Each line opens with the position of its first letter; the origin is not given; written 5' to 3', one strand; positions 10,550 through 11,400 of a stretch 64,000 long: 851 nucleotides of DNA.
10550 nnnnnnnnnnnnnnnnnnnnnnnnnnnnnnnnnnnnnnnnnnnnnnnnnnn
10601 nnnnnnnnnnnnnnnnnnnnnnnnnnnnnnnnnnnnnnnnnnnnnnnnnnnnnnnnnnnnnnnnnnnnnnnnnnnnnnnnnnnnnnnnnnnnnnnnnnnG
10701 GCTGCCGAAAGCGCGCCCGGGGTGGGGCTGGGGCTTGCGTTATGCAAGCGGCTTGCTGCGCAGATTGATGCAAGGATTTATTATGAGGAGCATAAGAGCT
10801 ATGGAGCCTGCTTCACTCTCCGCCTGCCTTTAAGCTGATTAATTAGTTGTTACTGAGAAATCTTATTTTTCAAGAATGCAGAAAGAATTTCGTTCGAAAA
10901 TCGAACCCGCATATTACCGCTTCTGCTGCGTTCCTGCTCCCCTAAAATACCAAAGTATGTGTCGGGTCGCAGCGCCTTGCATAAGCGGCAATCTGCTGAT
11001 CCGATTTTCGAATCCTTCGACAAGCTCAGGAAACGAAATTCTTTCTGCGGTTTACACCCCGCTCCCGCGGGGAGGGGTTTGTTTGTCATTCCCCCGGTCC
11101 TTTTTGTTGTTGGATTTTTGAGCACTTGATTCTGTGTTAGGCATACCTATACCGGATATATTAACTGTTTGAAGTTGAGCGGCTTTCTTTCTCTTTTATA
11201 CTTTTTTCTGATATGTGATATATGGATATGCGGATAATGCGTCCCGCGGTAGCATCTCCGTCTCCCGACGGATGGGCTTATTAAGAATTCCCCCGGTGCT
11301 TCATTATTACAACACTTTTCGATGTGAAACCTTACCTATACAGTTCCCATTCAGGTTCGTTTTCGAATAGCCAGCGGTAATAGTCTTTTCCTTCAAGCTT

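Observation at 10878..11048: MITE-like family with a fixed hotspot where different small hairpin modules insert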

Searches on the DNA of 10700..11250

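Call 8: search_rna_families(source=window, start=10700, end=11250, threshold=evalue, max_evalue=10, show_alignments=3)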
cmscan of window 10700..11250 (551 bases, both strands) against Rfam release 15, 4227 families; matches with E-value up to 10: 4.
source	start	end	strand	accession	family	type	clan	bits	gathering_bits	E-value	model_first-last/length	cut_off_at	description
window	11049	11085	-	RF01342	CRISPR-DR32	Gene; CRISPR;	-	16.3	48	6.7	1-37/37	no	CRISPR RNA direct repeat element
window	10871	10936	+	RF00693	mir-147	Gene; miRNA;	-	15.5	57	3.9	1-78/78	no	mir-147 microRNA precursor family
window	10994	11080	+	RF00014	DsrA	Gene; sRNA;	-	14.2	60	5.7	1-85/85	no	DsrA RNA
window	11013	11086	+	RF02837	anti-hemB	Gene; sRNA;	-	11.3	49.5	8.5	1-81/81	no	Burkholderia RNA 7 (anti-hemB)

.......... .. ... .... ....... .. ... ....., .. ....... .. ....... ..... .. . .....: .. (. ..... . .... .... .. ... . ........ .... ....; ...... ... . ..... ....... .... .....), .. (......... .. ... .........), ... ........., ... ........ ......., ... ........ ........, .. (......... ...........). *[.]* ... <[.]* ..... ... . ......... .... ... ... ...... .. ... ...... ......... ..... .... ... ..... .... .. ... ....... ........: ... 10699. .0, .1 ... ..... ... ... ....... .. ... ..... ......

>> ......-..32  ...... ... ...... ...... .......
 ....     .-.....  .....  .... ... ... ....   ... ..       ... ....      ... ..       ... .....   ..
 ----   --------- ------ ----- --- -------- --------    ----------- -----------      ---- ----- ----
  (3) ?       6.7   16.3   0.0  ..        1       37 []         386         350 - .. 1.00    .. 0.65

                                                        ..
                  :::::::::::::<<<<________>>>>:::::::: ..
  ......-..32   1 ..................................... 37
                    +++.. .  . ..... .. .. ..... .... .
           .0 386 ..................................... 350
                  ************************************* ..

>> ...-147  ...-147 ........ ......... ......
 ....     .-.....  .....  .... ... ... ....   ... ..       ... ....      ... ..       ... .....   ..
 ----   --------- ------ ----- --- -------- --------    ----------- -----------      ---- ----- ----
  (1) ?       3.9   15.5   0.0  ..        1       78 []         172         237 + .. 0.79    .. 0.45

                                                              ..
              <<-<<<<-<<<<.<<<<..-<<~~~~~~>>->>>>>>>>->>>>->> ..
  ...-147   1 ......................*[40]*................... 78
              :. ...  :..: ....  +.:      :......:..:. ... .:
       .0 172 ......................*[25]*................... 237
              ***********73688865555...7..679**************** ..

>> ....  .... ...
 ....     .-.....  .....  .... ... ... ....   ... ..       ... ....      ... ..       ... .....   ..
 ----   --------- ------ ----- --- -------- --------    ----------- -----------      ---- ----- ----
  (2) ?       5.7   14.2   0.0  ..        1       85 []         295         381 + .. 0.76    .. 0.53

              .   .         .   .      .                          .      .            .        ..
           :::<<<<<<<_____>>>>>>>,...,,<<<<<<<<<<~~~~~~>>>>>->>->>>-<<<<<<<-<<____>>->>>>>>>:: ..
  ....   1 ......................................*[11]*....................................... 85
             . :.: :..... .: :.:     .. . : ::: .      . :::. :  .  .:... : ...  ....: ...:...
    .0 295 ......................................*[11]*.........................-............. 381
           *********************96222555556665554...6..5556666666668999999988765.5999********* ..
